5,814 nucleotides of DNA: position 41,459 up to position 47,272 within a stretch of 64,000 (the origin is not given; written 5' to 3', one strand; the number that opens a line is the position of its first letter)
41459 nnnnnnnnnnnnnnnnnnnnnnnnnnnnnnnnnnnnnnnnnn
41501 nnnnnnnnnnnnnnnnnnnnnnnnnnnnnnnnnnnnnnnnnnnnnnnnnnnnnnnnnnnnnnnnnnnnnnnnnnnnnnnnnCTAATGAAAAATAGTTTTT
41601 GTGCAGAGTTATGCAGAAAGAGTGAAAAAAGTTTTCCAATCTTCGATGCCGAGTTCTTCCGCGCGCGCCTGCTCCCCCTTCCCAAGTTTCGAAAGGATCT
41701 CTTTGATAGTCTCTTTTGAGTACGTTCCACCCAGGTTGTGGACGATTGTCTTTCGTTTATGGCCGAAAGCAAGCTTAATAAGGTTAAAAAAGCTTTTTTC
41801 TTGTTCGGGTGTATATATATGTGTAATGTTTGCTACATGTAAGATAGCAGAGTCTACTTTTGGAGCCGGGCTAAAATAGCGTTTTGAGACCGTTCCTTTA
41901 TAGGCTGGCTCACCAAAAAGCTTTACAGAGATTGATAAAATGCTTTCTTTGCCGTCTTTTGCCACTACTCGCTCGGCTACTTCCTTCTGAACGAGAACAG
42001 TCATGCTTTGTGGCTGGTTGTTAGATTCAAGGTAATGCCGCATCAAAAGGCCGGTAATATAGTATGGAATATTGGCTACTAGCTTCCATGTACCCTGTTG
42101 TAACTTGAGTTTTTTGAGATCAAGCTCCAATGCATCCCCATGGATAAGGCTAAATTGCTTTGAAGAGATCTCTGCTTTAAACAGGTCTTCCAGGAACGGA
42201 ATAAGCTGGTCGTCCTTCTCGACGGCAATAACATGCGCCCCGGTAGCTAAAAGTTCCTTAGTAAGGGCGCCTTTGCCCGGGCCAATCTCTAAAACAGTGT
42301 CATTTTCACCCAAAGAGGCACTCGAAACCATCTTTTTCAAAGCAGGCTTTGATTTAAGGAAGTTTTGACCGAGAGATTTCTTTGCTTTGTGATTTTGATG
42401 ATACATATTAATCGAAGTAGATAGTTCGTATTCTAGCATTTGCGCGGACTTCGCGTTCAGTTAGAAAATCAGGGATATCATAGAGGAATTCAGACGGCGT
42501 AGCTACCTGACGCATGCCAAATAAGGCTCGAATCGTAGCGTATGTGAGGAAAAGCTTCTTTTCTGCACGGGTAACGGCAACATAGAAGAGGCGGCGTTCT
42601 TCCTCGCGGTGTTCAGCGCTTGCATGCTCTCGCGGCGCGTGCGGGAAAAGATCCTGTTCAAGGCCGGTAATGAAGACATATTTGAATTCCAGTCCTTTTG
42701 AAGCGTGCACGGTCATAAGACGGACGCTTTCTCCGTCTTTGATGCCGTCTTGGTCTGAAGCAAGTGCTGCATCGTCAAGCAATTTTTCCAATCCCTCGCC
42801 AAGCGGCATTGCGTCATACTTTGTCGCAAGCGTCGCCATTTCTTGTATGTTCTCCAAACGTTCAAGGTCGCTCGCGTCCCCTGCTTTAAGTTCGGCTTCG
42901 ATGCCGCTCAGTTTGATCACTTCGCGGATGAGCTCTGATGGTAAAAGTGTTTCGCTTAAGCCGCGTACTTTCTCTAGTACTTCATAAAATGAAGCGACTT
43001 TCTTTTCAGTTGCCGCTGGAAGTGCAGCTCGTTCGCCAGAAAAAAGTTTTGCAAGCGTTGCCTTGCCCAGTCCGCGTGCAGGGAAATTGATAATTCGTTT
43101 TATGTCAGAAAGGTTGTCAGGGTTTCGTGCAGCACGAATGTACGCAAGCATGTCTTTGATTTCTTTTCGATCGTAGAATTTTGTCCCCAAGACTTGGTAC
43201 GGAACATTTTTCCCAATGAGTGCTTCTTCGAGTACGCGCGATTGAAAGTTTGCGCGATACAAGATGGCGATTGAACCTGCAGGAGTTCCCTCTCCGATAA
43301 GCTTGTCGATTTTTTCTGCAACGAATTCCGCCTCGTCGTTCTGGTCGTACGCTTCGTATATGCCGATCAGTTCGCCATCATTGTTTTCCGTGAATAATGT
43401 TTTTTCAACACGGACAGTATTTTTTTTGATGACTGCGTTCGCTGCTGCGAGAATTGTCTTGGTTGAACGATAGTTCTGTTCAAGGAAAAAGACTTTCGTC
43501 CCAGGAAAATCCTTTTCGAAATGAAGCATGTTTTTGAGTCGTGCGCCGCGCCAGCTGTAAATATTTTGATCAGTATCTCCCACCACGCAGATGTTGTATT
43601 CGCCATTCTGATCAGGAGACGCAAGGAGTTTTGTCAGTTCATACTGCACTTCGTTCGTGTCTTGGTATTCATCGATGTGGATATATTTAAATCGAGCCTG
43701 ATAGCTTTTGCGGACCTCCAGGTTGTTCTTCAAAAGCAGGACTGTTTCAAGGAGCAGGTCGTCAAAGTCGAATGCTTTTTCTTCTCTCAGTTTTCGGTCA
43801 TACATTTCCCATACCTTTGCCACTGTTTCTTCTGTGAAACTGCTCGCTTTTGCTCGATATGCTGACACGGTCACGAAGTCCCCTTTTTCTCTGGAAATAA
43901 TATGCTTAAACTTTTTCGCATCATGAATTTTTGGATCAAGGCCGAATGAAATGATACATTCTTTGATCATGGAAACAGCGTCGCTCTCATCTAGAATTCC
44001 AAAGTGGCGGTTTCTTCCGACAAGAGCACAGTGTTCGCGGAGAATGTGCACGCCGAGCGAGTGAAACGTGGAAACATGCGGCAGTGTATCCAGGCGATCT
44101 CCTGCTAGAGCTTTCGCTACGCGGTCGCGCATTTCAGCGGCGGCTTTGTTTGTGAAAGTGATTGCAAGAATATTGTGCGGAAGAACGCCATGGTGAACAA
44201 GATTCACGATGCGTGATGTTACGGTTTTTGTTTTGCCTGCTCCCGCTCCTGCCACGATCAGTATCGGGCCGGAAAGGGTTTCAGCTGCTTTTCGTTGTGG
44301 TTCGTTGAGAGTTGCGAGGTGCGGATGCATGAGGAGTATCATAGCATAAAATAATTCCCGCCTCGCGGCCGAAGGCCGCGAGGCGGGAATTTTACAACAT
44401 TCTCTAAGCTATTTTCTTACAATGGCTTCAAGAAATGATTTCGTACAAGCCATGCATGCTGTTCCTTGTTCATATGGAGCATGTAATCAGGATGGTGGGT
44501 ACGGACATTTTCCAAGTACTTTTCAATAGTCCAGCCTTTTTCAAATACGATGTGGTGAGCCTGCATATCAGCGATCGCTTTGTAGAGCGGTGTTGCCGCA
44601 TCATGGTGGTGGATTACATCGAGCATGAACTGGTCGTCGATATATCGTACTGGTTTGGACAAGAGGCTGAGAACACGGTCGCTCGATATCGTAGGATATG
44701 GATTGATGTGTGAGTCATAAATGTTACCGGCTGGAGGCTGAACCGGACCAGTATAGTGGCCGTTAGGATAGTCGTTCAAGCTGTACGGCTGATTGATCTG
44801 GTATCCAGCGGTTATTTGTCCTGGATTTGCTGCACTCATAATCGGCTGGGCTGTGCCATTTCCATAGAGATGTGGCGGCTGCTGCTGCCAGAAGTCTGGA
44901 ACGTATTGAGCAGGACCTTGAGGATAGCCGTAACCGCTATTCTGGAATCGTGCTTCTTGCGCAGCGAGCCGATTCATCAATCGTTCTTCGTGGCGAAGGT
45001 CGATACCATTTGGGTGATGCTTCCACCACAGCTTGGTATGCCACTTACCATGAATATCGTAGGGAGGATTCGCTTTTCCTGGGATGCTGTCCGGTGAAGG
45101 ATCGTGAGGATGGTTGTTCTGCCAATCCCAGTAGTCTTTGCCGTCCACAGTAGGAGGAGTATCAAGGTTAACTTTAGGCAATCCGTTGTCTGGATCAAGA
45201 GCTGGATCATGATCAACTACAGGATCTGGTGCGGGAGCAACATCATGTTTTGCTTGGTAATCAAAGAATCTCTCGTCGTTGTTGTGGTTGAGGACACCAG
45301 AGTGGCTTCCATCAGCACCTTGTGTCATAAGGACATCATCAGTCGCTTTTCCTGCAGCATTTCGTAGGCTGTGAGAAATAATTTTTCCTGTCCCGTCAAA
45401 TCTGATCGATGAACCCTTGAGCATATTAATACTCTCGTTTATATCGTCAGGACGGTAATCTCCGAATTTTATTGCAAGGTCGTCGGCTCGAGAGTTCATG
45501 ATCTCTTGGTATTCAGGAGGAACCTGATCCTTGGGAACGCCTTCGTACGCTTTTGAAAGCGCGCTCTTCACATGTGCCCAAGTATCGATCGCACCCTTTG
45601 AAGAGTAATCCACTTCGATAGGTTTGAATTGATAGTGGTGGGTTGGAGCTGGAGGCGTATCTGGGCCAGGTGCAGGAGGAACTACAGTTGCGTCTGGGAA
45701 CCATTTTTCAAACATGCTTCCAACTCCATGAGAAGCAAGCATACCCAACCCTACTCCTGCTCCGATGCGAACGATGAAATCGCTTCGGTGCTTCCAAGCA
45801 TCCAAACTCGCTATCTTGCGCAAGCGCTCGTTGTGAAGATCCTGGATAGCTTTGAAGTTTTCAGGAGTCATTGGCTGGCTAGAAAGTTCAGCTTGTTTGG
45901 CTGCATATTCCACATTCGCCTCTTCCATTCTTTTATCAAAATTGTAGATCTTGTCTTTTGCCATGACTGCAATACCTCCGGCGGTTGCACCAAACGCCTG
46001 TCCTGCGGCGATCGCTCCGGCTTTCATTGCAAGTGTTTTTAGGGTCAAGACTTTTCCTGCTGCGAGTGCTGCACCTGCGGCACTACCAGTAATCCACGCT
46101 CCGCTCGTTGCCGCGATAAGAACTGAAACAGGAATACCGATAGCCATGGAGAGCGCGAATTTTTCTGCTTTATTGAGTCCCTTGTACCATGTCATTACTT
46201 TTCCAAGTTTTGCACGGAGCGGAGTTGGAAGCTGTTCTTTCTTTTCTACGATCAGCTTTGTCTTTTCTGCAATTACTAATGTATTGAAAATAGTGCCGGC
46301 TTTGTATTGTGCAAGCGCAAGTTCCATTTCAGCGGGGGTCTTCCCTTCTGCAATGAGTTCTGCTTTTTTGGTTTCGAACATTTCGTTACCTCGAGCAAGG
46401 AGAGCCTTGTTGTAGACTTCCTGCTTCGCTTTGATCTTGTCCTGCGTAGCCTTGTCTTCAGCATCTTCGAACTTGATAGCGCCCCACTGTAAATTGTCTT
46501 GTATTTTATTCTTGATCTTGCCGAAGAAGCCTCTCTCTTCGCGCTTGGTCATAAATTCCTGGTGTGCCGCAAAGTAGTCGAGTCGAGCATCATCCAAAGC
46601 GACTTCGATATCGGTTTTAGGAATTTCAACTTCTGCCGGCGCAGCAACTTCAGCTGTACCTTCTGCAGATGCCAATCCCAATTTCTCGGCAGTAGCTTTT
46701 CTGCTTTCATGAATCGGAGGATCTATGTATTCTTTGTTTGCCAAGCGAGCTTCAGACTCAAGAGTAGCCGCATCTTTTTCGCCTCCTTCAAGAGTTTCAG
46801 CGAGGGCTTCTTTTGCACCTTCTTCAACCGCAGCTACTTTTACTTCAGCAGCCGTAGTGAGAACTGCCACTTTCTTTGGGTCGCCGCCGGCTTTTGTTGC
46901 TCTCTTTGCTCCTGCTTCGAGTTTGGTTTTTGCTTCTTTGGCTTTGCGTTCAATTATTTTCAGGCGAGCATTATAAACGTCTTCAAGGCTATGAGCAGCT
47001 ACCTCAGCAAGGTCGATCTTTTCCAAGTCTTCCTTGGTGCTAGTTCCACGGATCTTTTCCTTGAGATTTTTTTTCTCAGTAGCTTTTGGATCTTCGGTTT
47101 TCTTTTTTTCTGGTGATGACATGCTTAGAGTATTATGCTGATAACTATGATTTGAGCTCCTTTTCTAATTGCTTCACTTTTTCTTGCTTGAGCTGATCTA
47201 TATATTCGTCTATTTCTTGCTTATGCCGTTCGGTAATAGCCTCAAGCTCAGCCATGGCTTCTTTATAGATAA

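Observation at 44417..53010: Co-directional block of giant, highly charged proteins (901, 1096, 578 aa) plus three small ORFs, immediately upstream of uvrD-rsmA and the T4SS-like locus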

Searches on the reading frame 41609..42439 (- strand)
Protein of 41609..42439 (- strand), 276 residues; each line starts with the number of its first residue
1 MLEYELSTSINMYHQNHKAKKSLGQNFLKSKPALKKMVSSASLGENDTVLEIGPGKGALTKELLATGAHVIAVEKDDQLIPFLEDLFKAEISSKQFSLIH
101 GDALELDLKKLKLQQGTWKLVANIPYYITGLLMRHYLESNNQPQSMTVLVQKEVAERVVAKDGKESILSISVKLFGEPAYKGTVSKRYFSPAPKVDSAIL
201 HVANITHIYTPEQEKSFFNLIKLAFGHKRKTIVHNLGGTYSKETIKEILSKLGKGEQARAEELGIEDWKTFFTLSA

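Call 5: search_protein_families(library=pfam, proteins=[window:41609-42439:-], max_evalue=0.1)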
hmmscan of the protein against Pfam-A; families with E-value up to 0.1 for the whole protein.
window:41609-42439:- (276 aa): 5 families
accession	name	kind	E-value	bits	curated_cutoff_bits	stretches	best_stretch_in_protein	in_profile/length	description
PF00398.26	RrnaAD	-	4e-49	167.5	24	1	16-273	1-259/263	Ribosomal RNA adenine dimethylase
PF13649.12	Methyltransf_25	-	0.00011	23.3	27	1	49-109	1-61/97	Methyltransferase domain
PF08241.18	Methyltransf_11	-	0.00089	20.3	21.2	1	50-109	1-57/95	Methyltransferase domain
PF13489.12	Methyltransf_23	-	0.0026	17.9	27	1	41-83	18-60/164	Methyltransferase domain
PF07106.19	TBPIP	-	0.0044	17.3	22.8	0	230-254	20-44/62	TBPIP/Hop2 winged helix domain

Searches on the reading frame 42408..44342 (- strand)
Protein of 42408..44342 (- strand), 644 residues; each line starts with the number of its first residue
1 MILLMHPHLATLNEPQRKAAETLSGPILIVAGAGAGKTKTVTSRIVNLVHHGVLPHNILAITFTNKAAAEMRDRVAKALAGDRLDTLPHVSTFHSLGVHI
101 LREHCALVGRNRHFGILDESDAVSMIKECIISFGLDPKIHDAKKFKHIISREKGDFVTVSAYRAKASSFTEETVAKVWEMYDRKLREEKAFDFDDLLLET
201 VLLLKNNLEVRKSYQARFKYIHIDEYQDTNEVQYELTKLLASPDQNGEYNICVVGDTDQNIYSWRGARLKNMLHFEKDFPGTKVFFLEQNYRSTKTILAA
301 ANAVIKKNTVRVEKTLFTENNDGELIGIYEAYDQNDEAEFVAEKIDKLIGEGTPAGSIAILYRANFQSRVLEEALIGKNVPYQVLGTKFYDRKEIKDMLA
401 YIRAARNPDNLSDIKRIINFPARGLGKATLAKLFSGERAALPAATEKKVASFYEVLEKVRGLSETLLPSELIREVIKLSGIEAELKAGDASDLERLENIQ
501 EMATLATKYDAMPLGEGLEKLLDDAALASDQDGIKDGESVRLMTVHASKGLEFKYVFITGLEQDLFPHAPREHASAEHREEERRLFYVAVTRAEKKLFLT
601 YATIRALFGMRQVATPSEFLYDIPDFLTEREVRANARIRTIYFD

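Call 5: search_protein_families(library=pfam, proteins=[window:42408-44342:-], max_evalue=0.1)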
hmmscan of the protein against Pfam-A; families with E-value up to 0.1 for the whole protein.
window:42408-44342:- (644 aa): 10 families
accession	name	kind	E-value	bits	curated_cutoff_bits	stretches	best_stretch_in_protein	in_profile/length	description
PF00580.27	UvrD-helicase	-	1.2e-82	278.1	23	1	12-280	1-271/271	UvrD/REP helicase N-terminal domain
PF13361.12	UvrD_C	-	1.6e-70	238.7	25.6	1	287-602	3-348/350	UvrD-like helicase C-terminal domain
PF13245.12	AAA_19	-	5.5e-20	72.4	25.1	1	16-263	1-132/134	AAA domain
PF13538.12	UvrD_C_2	-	2.1e-12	47.1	27.4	1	540-599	2-51/52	UvrD-like helicase C-terminal domain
PF13604.12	AAA_30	-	4.8e-07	30.2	27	1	12-123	2-100/191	AAA domain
PF13087.12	AAA_12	-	2.3e-05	24.5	27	0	535-599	138-190/195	AAA domain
PF01443.25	Viral_helicase1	-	8.1e-05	23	21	0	535-598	172-225/228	Viral superfamily 1 RNA helicase core domain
PF13086.12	AAA_11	-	0.004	17.4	27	1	12-77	2-74/257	AAA domain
PF13173.12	AAA_14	-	0.007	16.8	27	0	189-255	33-97/129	AAA domain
PF13401.12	AAA_22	-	0.014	16.1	27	0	25-124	6-97/130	AAA domain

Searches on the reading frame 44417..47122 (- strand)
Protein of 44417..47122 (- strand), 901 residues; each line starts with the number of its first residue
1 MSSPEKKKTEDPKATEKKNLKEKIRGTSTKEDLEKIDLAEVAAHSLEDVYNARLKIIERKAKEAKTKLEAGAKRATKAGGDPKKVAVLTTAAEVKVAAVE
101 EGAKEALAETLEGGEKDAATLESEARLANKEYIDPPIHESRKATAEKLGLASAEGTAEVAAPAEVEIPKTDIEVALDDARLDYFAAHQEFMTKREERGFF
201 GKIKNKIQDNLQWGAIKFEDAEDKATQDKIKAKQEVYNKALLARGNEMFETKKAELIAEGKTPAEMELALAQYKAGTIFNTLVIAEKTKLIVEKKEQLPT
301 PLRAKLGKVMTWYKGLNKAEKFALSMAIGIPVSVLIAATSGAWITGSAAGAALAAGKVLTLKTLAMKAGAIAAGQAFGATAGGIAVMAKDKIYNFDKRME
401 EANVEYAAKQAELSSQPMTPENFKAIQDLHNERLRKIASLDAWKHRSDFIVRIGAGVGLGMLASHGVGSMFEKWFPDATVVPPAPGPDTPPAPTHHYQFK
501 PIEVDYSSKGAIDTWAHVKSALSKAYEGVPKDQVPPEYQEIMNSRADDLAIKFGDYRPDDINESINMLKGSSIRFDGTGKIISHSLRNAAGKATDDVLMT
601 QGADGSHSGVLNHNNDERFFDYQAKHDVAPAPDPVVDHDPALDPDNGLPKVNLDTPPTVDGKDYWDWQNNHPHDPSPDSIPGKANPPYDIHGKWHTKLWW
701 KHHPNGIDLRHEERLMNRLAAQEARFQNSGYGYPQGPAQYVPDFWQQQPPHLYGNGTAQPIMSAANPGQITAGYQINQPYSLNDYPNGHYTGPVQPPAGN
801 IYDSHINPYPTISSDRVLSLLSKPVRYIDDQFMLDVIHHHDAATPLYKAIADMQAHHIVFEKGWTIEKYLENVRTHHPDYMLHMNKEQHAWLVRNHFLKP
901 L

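Call 5: search_protein_families(library=pfam, proteins=[window:44417-47122:-], max_evalue=0.1)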
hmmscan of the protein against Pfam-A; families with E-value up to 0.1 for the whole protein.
window:44417-47122:- (901 aa): 1 family
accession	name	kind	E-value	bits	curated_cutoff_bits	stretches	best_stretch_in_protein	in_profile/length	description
PF19139.5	DUF5822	-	0.015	15.5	25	1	438-457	3-22/38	Family of unknown function (DUF5822)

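Call 7: search_protein_families(library=ncbifam, proteins=[window:44417-47122:-], max_evalue=0.1)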
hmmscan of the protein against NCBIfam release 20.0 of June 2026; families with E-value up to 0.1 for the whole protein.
window:44417-47122:- (901 aa): 0 families

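Call 9: search_solved_structures(query=window:44417-47122:-, max_evalue=1)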
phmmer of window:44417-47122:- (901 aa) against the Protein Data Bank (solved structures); distinct sequences matched with E-value up to 1: 0.

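Call 21: find_homologous_proteins(query=window:44417-47122:-)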
Query window:44417-47122:- (901 aa): 1 proteins with E <= 0.001 among 8000 candidates.
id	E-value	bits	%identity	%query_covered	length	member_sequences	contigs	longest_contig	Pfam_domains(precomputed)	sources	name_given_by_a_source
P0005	0.0e+0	2066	100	100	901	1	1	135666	-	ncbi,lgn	-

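Call 69: search_solved_structures(query=A3, max_evalue=10, show_alignments=2)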
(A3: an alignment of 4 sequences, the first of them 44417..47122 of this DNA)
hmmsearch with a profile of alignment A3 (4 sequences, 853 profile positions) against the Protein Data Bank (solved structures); distinct sequences matched with E-value up to 10: 0.

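Call 71: search_protein_families(library=pfam, alignment_id=A3, max_evalue=1)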
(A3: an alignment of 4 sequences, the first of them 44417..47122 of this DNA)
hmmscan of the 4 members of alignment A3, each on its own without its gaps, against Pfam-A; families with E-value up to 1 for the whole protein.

A. member 1, window:44417-47122:- (901 aa): 1 family
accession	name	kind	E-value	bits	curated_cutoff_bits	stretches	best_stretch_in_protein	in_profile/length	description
PF19139.5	DUF5822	-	0.015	15.5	25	1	438-457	3-22/38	Family of unknown function (DUF5822)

B. families by the number of members that match (of 4 scanned): 3 families
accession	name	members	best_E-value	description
PF02645.21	DegV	1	0.0028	Uncharacterised protein, DegV family COG1307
PF19139.5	DUF5822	1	0.015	Family of unknown function (DUF5822)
PF08343.15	RNR_N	1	0.06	Ribonucleotide reductase N-terminal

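Call 105: search_protein_families(library=padloc, proteins=[window:44417-47122:-], max_evalue=0.01)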
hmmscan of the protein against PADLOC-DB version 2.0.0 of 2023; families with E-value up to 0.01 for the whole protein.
window:44417-47122:- (901 aa): 0 families

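Call 106: search_protein_families(library=phrogs, proteins=[window:44417-47122:-], max_evalue=0.01)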
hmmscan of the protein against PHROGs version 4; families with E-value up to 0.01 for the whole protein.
window:44417-47122:- (901 aa): 0 families

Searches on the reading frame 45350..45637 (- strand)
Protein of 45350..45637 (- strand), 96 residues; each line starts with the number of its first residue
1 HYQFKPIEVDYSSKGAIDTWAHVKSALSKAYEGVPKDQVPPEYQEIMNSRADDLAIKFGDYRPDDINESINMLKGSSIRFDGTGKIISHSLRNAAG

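Call 75: find_homologous_proteins(query=A11, max_evalue=0.01)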
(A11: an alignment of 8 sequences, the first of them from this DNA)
Query A11 (8 sequences): 478 candidates shared short words with the query, none scored E <= 0.01.
